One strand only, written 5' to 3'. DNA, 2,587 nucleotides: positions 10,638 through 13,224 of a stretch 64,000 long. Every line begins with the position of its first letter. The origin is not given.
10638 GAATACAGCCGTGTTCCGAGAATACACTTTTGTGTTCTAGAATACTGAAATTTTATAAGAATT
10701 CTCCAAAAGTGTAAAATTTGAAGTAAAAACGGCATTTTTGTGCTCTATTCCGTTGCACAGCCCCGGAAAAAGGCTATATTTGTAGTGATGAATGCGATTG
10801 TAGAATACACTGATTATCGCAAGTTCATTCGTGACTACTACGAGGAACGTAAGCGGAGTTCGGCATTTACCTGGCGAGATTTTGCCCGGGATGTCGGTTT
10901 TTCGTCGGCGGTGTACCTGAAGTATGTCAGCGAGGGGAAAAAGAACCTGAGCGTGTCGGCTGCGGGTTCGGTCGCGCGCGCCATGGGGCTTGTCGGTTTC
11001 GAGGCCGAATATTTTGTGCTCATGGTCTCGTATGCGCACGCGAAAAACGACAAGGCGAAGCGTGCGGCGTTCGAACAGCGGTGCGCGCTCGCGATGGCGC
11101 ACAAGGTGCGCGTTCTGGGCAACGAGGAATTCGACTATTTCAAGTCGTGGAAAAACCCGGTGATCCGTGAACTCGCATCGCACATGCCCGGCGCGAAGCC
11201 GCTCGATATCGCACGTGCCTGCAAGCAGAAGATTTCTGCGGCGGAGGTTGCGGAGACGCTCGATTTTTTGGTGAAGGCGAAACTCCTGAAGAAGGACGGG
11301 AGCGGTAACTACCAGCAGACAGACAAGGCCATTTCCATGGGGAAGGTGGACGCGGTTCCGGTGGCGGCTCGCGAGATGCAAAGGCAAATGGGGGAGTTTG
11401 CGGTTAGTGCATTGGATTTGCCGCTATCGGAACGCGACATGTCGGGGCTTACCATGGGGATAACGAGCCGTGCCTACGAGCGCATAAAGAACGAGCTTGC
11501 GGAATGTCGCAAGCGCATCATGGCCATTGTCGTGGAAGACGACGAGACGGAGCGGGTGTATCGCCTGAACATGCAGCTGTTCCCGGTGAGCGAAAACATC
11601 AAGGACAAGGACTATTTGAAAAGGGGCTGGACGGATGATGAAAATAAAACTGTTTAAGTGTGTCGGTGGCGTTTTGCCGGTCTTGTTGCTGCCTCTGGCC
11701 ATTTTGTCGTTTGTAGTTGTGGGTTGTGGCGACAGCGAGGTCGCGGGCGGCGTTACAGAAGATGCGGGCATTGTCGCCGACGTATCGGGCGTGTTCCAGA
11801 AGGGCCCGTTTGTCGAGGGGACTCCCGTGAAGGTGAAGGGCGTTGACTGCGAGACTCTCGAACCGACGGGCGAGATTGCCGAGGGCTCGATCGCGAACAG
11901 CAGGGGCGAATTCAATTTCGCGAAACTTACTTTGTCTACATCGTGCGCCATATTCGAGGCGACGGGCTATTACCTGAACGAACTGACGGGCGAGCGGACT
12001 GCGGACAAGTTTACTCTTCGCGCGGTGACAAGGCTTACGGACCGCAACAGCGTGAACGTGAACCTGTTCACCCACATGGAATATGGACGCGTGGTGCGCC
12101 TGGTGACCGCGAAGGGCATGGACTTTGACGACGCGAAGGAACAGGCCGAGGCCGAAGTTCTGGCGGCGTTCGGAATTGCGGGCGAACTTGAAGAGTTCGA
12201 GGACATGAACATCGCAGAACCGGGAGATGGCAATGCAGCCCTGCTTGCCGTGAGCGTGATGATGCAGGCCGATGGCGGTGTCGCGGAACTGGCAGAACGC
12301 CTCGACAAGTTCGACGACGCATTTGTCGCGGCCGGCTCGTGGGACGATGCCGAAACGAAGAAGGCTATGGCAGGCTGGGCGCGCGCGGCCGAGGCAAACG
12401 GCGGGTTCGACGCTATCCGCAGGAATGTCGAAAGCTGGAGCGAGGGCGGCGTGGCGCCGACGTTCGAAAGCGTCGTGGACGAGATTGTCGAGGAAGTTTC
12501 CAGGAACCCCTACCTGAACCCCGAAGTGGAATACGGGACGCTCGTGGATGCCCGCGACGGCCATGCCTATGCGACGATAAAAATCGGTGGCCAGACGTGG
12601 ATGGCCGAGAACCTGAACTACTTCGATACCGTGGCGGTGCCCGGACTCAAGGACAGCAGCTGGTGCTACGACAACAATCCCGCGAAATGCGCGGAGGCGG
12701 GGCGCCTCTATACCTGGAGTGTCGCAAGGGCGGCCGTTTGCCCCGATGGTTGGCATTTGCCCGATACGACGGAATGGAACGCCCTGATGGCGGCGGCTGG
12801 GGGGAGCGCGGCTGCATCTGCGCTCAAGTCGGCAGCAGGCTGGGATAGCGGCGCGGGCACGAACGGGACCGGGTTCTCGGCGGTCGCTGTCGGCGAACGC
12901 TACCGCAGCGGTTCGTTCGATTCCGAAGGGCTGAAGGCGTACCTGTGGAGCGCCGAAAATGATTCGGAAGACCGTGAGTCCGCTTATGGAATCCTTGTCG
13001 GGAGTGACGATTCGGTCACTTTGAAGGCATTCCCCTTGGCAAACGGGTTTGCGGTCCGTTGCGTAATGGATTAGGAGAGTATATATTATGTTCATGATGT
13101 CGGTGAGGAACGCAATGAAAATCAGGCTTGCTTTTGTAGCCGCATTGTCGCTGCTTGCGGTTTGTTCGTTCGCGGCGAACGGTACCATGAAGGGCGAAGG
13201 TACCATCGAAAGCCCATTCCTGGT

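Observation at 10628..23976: Recurrent module: TIGR02147 DNA-binding paralogue, then a lipoprotein, then large T9SS-type secreted proteins (seen twice in 64 kb)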

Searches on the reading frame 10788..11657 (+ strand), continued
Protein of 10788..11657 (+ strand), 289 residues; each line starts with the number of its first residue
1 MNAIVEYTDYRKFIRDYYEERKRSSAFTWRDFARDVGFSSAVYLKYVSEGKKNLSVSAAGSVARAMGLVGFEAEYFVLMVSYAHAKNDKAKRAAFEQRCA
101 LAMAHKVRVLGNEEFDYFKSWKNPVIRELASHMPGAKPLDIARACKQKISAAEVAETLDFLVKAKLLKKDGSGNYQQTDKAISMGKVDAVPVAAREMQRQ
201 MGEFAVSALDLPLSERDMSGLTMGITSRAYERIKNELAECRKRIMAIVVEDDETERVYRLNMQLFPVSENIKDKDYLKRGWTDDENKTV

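Call 59: list_cluster_members(proteins=[P0367, P0378, P0399, P0425, P0447, P0475, P0498, P0505, P0509, P0440])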
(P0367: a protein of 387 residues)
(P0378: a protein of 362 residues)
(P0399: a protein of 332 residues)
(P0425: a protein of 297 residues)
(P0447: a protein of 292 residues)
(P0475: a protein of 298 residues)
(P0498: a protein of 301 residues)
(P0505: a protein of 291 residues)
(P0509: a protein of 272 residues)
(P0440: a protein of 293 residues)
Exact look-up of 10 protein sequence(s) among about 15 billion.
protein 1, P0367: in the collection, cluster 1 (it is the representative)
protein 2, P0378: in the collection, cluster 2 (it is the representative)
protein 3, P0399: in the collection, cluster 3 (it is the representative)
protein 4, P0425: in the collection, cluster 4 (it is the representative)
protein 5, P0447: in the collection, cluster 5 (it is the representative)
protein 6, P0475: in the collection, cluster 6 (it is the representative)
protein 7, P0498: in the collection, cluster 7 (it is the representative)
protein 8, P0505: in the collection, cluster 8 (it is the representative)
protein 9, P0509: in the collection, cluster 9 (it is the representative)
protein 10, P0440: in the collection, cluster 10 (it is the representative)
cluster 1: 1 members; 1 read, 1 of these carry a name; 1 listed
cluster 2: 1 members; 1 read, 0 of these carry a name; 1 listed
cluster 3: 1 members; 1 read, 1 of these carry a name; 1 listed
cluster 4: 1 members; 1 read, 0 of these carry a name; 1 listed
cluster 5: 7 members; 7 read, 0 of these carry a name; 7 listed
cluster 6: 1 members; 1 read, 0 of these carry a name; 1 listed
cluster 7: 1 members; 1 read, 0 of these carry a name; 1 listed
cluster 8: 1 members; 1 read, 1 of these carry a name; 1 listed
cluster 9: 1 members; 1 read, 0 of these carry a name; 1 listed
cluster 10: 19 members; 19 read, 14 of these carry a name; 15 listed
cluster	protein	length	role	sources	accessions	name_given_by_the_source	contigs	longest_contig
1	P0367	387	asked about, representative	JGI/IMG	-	uncharacterized protein (TIGR02147 family)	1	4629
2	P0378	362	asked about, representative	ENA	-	-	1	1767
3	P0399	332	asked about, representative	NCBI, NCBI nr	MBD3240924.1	MAG: TIGR02147 family protein [Chitinivibrionales bacterium] | TIGR02147 family protein [Chitinivibrionales bacterium]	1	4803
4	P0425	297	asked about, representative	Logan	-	-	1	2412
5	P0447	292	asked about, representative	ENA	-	-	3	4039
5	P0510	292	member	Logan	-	-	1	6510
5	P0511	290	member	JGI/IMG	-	-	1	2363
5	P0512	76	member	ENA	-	-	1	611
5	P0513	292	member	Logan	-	-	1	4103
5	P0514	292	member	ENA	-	-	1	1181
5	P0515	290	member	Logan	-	-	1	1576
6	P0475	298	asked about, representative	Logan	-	-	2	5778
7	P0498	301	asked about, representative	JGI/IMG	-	-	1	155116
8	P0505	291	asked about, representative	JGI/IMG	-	uncharacterized protein (TIGR02147 family)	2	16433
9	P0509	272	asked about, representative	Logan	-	-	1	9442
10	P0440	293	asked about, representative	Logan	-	-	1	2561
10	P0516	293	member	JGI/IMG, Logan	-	uncharacterized protein (TIGR02147 family)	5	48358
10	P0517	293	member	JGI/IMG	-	uncharacterized protein (TIGR02147 family)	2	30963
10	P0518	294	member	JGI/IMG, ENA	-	uncharacterized protein (TIGR02147 family)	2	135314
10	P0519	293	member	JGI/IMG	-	uncharacterized protein (TIGR02147 family)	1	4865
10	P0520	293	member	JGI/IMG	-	uncharacterized protein (TIGR02147 family)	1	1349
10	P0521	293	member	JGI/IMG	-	uncharacterized protein (TIGR02147 family)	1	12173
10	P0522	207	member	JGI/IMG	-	uncharacterized protein (TIGR02147 family)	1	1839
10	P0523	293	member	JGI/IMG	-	uncharacterized protein (TIGR02147 family)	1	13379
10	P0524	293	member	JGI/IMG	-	uncharacterized protein (TIGR02147 family)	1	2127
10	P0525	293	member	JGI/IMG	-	uncharacterized protein (TIGR02147 family)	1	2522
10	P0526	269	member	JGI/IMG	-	uncharacterized protein (TIGR02147 family)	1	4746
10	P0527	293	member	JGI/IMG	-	uncharacterized protein (TIGR02147 family)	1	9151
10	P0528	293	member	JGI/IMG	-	uncharacterized protein (TIGR02147 family)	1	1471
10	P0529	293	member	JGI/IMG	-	uncharacterized protein (TIGR02147 family)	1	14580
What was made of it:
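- Tried and rejected: Taxon names for distant family representatives: mostly unnamed, with one Chitinivibrionales entry (call 59).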

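Call 64: search_dna_similar(query=window:10788-11654:+, collection=phages, mode=protein, max_evalue=0.001, max_rows=10)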
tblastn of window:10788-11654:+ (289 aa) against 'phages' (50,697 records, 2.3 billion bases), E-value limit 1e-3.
No match.
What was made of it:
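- On Phage repressor / defence modules: No tblastn hit in the phage collection (call 64).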

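Call 65: search_dna_similar(query=window:10788-11654:+, collection=plasmids, mode=protein, max_evalue=0.001, max_rows=15)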
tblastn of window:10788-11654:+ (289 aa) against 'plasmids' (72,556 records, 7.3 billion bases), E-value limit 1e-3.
Records with a match: 1; places in all: 1; records where one place covers at least 80% of the query: 0.
Best place of each record, by identity: <60% 1.
By first word of the organism name: Bdellovibrio 1.
By predicted mobility (MOB-suite, as given by PLSDB): non-mobilizable 1.
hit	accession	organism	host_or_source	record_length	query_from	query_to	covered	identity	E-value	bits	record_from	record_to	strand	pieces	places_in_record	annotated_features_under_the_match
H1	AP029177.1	Bdellovibrio sp. HAGR004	Microbe,sewage sludge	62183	10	212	70%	25.7%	3e-8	62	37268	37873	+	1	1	hypothetical protein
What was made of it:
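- No homologue in 50,697 phage records, and only one plasmid hit (calls 64, 65).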

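Call 66: get_annotated_region(hit=H1, flank=4000)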
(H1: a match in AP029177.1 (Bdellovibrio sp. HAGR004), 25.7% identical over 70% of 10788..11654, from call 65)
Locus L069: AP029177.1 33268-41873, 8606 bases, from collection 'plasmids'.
description: Bdellovibrio sp. HAGR004 plasmid pBdHAGR1 DNA, complete sequence
organism: Bdellovibrio sp. HAGR004 (NCBI taxid 3113895)
taxonomy: Bacteria; Bdellovibrionota; Bdellovibrionia; Bdellovibrionales; Pseudobdellovibrionaceae; Bdellovibrio; Bdellovibrio sp. HAGR004
host: -; source: Microbe,sewage sludge; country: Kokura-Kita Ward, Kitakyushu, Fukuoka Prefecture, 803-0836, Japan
typing (MOB-suite, as given by PLSDB): non-mobilizable
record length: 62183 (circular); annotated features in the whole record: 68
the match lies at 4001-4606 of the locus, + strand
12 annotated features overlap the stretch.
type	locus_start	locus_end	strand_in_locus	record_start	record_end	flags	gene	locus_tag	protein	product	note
CDS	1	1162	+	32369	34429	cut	-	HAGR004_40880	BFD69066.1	hypothetical protein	-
CDS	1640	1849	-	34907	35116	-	-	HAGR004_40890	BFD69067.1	hypothetical protein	-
CDS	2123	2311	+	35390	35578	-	-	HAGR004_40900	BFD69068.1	hypothetical protein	-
CDS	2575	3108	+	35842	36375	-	-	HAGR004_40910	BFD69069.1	hypothetical protein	-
CDS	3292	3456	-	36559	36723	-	-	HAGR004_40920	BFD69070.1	hypothetical protein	-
CDS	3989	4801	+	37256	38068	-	-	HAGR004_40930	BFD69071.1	hypothetical protein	-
CDS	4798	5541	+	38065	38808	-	-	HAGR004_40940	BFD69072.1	hypothetical protein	-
CDS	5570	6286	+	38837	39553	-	-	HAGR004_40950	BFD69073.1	hypothetical protein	-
CDS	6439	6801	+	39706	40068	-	-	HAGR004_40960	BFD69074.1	hypothetical protein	-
CDS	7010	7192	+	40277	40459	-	-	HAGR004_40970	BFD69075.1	hypothetical protein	-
CDS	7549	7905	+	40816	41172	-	tnpB_9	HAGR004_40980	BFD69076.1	IS66 family insertion sequence element accessory protein TnpB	-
CDS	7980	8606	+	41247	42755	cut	-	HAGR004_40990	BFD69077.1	IS66 family transposase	-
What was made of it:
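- One homologue lies on a Bdellovibrio plasmid near IS66 (call 66).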

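Call 68: search_protein_families(library=pfam, proteins=[L069:3989-4798:+, L069:4798-5538:+, L069:5570-6283:+, L069:6439-6798:+], max_evalue=0.1)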
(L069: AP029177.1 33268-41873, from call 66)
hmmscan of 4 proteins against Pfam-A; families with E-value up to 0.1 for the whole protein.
L069:3989-4798:+ (270 aa): 9 families
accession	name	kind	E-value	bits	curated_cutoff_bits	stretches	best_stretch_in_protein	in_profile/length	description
PF14394.12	DUF4423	-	1.9e-25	90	30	1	97-263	2-165/165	Domain of unknown function (DUF4423)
PF01381.28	HTH_3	-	0.00011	22.5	23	1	23-63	10-50/55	Helix-turn-helix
PF13560.12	HTH_31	-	0.00067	20.4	27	1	16-69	12-62/64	Helix-turn-helix domain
PF12844.13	HTH_19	-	0.00085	19.6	30.2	1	22-59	12-49/64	Helix-turn-helix domain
PF00392.27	GntR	-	0.0044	17.1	27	1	135-169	28-62/64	Bacterial regulatory proteins, gntR family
PF01325.25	Fe_dep_repress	-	0.0096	16.5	26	0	135-169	26-60/60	Iron dependent repressor, N-terminal DNA binding domain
PF04218.19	CENP-B_N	-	0.013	15.5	21.2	1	27-49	27-49/53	CENP-B N-terminal DNA-binding domain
PF13443.12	HTH_26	-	0.069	13.9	22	0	18-48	6-37/63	Cro/C1-type HTH DNA-binding domain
PF13936.12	HTH_38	-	0.082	13.1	27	0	17-40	15-38/44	Helix-turn-helix domain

L069:4798-5538:+ (247 aa): 1 family
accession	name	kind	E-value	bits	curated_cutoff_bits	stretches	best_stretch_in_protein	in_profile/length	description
PF08339.15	RTX_C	-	0.085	13.5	30.2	0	22-82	55-121/132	RTX C-terminal domain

L069:5570-6283:+ (238 aa): 2 families
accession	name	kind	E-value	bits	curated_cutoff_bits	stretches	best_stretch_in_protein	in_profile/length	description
PF03781.23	FGE-sulfatase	-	0.011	15.8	23.3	1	103-158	96-154/255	Sulfatase-modifying factor enzyme 1-like domain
PF16629.10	Arm_APC_u3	-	0.056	13.5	25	1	48-122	155-226/293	Armadillo-associated region on APC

L069:6439-6798:+ (120 aa): 0 families
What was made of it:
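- On XRE / Cro-C1 HTH transcription factors: The Bdellovibrio homologue scores 22.5 bits on HTH_3 against a cut-off of 23 (call 68).
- The Bdellovibrio homologue hits HTH_3 at E 1e-4 (call 68).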

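Call 71: find_related_loci(query=L069:3989-4798:+, collection=metagenome_contigs, flank=4000)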
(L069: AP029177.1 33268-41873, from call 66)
Query L069:3989-4798:+ (270 aa) in metagenome_contigs; peptide patterns used: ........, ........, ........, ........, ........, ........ (x = any residue, [..] = any of these).
228 stretches matched a pattern, but none encodes a relative of the query by tblastn (E <= 1e-3).
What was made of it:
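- Tried and rejected: A scan with the Bdellovibrio protein alone found nothing (call 71).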

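Call 73: find_related_loci(query=A6, collection=metagenome_contigs, flank=4000)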
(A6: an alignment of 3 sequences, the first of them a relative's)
Query A6 (301 aa) in metagenome_contigs; peptide patterns used: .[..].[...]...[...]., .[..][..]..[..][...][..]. (x = any residue, [..] = any of these).
151 stretches matched a pattern; 37 encode a relative of the query (tblastn E <= 1e-3); 37 distinct loci.
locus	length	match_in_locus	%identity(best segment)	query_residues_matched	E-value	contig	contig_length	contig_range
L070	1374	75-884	35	20-292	1e-51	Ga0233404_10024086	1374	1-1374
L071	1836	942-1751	34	22-294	3e-48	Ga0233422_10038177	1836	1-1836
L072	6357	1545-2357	33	19-292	2e-47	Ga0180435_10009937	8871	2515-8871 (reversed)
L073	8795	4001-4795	34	23-292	3e-47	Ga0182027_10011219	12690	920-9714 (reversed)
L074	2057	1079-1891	33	19-292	5e-47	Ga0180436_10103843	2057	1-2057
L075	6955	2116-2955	32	16-298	3e-43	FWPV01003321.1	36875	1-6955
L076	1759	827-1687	32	11-299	3e-44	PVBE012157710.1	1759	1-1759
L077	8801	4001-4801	32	22-291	4e-43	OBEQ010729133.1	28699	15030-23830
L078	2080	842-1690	35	7-292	3e-43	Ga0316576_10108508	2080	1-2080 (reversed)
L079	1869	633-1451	32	22-299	8e-42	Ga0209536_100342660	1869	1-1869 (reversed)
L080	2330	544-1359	34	21-296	3e-41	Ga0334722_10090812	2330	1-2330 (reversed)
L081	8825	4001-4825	33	20-299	3e-40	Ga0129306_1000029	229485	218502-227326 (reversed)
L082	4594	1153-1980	31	16-296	2e-39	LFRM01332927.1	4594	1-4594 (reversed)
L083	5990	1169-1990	32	22-300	4e-39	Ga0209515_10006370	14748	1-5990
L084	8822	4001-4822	32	22-300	4e-39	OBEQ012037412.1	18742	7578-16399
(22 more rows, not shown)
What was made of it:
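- Tried and rejected: A 3-sequence alignment worked (call 73).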

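Call 85: search_protein_families(library=padloc, proteins=[window:10788-11654:+], max_evalue=0.01)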
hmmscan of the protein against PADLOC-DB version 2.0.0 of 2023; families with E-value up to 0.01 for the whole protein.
window:10788-11654:+ (289 aa): 0 families

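Call 86: search_protein_families(library=phrogs, proteins=[window:10788-11654:+], max_evalue=0.01)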
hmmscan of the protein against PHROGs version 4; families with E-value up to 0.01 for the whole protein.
window:10788-11654:+ (289 aa): 0 families
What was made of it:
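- Tried and rejected: Phage, PHROG and PADLOC searches: negative, so I rejected a phage or defence origin (calls 64, 85, 86).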

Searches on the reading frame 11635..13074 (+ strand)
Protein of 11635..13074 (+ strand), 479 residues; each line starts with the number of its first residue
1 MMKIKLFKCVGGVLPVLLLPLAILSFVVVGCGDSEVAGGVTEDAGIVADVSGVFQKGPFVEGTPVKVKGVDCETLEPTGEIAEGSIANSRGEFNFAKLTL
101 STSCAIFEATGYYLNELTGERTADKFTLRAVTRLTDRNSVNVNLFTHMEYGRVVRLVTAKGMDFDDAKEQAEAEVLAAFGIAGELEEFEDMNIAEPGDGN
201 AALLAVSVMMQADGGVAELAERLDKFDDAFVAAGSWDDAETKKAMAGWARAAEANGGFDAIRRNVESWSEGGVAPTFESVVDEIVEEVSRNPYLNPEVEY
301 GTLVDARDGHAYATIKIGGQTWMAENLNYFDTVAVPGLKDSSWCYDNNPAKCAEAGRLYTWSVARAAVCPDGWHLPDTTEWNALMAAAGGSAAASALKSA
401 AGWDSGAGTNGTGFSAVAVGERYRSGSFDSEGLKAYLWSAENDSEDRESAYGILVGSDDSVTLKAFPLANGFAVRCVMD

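Call 5: search_protein_families(library=ncbifam, proteins=[window:11635-13074:+], max_evalue=0.01)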
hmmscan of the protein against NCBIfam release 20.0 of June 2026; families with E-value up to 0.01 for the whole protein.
window:11635-13074:+ (479 aa): 1 family
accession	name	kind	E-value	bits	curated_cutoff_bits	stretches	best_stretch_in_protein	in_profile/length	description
TIGR02145.1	Fib_succ_major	domain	5e-51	173.9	41.65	1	302-479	1-176/176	FISUMP domain-containing protein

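Call 6: search_protein_families(library=pfam, proteins=[window:11635-13074:+], max_evalue=0.01)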
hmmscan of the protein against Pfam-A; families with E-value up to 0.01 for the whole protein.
window:11635-13074:+ (479 aa): 1 family
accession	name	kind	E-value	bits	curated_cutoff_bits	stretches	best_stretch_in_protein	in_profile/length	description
PF09603.15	Fib_succ_major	-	3.3e-30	106.2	33.9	1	315-477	1-186/187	Fibrobacter succinogenes major domain (Fib_succ_major)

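Call 39: search_protein_families(library=pfam, alignment_id=A3, max_evalue=0.001)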
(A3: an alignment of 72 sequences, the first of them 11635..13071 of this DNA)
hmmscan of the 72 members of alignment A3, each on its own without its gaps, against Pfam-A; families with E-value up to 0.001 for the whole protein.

A. member 1, window:11635-13071:+ (479 aa): 1 family
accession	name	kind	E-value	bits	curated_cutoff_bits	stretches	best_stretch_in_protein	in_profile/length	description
PF09603.15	Fib_succ_major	-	3.3e-30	106.2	33.9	1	315-477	1-186/187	Fibrobacter succinogenes major domain (Fib_succ_major)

B. families by the number of members that match (of 72 scanned): 3 families
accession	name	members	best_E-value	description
PF09603.15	Fib_succ_major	49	5e-84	Fibrobacter succinogenes major domain (Fib_succ_major)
PF07603.17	Lcl_C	15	2.8e-12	Lcl C-terminal domain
PF13385.13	Laminin_G_3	1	4.2e-07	Concanavalin A-like lectin/glucanases superfamily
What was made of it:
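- Closest known: FISUMP. Same: A further 15 carry the related Lcl_C (call 39).
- The lipoproteins carry lectin-like domains (call 39).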

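Call 44: find_homologous_proteins(query=window:11635-13071:+, max_evalue=0.001)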
Query window:11635-13071:+ (479 aa): 935 proteins with E <= 0.001 among 8000 candidates; the best 120 are listed.
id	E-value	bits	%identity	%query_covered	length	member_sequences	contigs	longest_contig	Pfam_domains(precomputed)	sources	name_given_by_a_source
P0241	0.0e+0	1032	96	100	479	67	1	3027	PF09603.16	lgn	-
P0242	5.7e-278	940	91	100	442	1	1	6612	PF09603.16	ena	-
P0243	4.3e-272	921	84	100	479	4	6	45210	PF09603.16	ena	-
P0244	1.4e-196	672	65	96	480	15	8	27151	PF09603.16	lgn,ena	-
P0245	6.2e-169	581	60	96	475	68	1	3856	PF09603.16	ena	-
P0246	4.5e-166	571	58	96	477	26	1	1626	PF09603.16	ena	-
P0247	1.1e-165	570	41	100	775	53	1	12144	PF09603.16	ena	-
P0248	2.1e-164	566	44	99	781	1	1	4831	PF09603.16,PF07603.18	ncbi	-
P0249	1.5e-163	563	42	96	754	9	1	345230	PF09603.16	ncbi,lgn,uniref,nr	ncbi:fibrobacter succinogenes major paralogous domain-containing protein [Fibrobacter sp. UWB12]|uni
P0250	2.3e-162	559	44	96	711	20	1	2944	PF09603.16,PF26707.1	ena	-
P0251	1.1e-161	557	43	99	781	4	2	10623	PF09603.16,PF07603.18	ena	-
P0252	1.1e-161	557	45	94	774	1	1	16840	PF09603.16,PF07603.18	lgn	-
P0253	1.3e-161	557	45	94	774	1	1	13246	PF09603.16,PF07603.18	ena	-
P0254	4.6e-161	555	43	94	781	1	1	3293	PF09603.16,PF07603.18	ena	-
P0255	8.2e-161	554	45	94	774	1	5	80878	PF09603.16,PF07603.18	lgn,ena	-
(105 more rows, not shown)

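Call 57: predict_structure(alignment_id=A4)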
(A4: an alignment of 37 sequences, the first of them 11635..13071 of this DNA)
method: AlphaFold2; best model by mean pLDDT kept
length: 479 residues; sequences in the alignment: 37
mean_pLDDT: 79.3   pTM: 0.57
mean pLDDT of the five models: 79.3, 78.6, 75.7, 73.3, 70.1
residues with pLDDT >= 90: 164; 70-90: 227; 50-70: 44; < 50: 44
segments of 3 or more residues with pLDDT < 50: 1-43
pLDDT, mean of each block of 10 residues (from residue 1): 25 27 25 26 59 64 92 92 86 84 92 80 87 86 92 95 95 90 84 81 86 77 88 83 74 70 66 65 62 78 81 89 92 83 87 87 89 93 89 85 83 89 92 92 89 88 93 93
secondary structure, 60 per line:
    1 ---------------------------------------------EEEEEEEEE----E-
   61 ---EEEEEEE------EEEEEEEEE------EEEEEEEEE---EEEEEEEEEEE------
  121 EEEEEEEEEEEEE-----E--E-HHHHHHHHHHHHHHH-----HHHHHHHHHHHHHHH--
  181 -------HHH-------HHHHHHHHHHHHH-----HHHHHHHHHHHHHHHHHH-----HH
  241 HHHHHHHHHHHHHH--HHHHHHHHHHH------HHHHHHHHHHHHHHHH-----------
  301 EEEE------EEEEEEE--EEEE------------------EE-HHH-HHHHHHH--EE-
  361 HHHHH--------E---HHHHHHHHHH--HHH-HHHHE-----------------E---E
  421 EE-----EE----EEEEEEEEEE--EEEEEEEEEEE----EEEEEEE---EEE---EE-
elements in order: E46-54 E64-70 E77-85 E92-100 E104-114 E121-133 H144-158 H164-178 H198-210 H216-233 H239-254 H257-267 H274-289 E301-304 E311-317 E320-323 H349-355 H361-365 H378-387 H394-397 E420-422 E434-443 E446-456 E461-467 E471-473

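Call 61: fold_search(model_id=the predicted structure, library=pdb)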
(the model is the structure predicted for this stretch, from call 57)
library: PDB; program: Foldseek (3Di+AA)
matches with E <= 10: 376; with E <= 0.001: 0
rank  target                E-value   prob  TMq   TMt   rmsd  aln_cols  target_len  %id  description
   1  6u4z                  1.1e-02  0.13  0.09  0.09  27.8       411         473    8  Crystal Structure of a family 76 glycoside hydrolase from a bovine Bacteroides thetaiotaomicron strain (released 2020-04-29)
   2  6yoa_A                1.2e-02  0.96  0.13  0.36   6.2       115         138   12  Lig v 1 structure and the inflammatory response to the Ole e 1 protein family (released 2020-05-13)
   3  6yoa_B                1.3e-02  0.97  0.14  0.38   6.5       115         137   13  Lig v 1 structure and the inflammatory response to the Ole e 1 protein family (released 2020-05-13)
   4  3qec                  1.7e-02  0.98  0.13  0.38   9.1       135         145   10  Crystal structure of a putative carbohydrate binding protein (PA1324) from Pseudomonas aeruginosa at 2.61 A resolution (released 2011-03-02)
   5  9cod_A                2.2e-02  0.93  0.14  0.47   7.0       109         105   14  C15 symmetrized DEV collar (released 2024-10-16)
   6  7cbs_C                1.2e-01  0.85  0.14  0.43   6.2       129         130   11  Crystal structure of SpaB basal pilin from Lactobacillus rhamnosus GG (released 2020-12-30)
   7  7cbs_D                1.4e-01  0.80  0.13  0.41   6.3       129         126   12  Crystal structure of SpaB basal pilin from Lactobacillus rhamnosus GG (released 2020-12-30)
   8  6rpt_C                1.4e-01  0.47  0.10  0.32   6.6        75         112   15  Structure of tick complement inhibitor CirpT1 complexed with macroglobubulin domain 4 of human complement C5 (released 2020-01-08)
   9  6rre_A                1.4e-01  0.10  0.12  0.13  19.9       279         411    9  SidD, deAMPylase from Legionella pneumophila (released 2020-10-07)
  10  6rpt_A                1.5e-01  0.44  0.10  0.32   6.6        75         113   15  Structure of tick complement inhibitor CirpT1 complexed with macroglobubulin domain 4 of human complement C5 (released 2020-01-08)
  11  5a8j                  1.9e-01  0.08  0.09  0.11  16.5       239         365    6  Crystal structure of the ArnB paralog VWA2 from Sulfolobus acidocaldarius (released 2016-06-22)
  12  6wv4                  1.9e-01  0.07  0.12  0.15  29.1       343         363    9  Human VKOR C43S with warfarin (released 2020-11-11)
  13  9el0_A                2.2e-01  0.04  0.08  0.08  24.0       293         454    8  ML2-SA1 bound TRPML2 in a pre-open state (released 2025-06-18)
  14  9yh9_B                2.4e-01  0.33  0.10  0.23   9.7       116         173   10  Crystal structure of a phage catechol 1,2-dioxygenase identified from a soil metagenomic survey (released 2025-10-08)
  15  6wv6                  2.4e-01  0.08  0.12  0.14  27.7       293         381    8  Human VKOR with phenindione (released 2020-11-11)
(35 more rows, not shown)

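Call 85: search_protein_families(library=padloc, proteins=[window:11635-13071:+], max_evalue=0.01)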
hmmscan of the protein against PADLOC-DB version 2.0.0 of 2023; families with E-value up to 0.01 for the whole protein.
window:11635-13071:+ (479 aa): 0 families

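Call 86: search_protein_families(library=phrogs, proteins=[window:11635-13071:+], max_evalue=0.01)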
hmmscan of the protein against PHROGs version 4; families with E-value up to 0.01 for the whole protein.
window:11635-13071:+ (479 aa): 0 families
